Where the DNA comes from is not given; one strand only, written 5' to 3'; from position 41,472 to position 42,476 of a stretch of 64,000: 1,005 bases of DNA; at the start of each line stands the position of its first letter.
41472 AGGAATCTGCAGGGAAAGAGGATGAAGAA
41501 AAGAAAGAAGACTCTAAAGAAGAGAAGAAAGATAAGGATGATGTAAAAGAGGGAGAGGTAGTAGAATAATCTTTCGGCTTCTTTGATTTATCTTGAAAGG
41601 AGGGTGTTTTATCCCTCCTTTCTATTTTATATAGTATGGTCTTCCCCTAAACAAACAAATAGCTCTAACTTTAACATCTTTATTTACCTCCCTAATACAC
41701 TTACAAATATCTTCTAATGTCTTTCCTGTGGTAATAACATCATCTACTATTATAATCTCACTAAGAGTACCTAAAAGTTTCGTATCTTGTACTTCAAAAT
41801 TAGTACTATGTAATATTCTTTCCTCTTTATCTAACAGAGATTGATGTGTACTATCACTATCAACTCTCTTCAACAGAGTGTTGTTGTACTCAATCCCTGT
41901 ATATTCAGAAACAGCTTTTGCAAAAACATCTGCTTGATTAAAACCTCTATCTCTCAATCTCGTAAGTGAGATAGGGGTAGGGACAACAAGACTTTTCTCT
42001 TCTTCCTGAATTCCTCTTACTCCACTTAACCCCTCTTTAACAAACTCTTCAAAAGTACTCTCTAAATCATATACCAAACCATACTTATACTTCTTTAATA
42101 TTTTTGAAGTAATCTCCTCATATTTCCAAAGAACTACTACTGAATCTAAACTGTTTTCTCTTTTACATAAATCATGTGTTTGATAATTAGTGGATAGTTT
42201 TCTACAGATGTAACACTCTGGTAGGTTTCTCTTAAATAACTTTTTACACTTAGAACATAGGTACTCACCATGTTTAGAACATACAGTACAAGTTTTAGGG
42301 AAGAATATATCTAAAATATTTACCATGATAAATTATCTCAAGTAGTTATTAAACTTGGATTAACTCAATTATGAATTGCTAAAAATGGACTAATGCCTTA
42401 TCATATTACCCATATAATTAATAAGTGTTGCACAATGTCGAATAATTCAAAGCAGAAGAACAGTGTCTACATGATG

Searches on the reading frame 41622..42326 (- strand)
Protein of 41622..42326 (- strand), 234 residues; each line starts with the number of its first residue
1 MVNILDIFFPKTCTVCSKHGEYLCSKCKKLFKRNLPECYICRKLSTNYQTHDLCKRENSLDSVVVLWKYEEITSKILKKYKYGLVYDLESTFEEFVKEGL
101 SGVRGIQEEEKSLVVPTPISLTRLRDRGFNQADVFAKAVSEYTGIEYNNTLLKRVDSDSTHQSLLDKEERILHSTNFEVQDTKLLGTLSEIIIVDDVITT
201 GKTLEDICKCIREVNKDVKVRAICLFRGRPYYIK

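Call 83: search_protein_families(library=pfam, proteins=[window:41622-42326:-], max_evalue=0.0001)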
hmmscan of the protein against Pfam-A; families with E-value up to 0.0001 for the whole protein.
window:41622-42326:- (234 aa): 3 families
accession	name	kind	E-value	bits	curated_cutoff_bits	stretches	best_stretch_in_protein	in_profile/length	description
PF00156.33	Pribosyltran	-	2.9e-06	27.1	26.3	1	189-229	88-127/158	Phosphoribosyl transferase domain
PF15609.12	PRTase_2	-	2.3e-05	24.5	28.8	1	161-225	90-156/188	Phosphoribosyl transferase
PF18912.6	DZR_2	-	3.6e-05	23.9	27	1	4-55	1-53/56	Double zinc ribbon domain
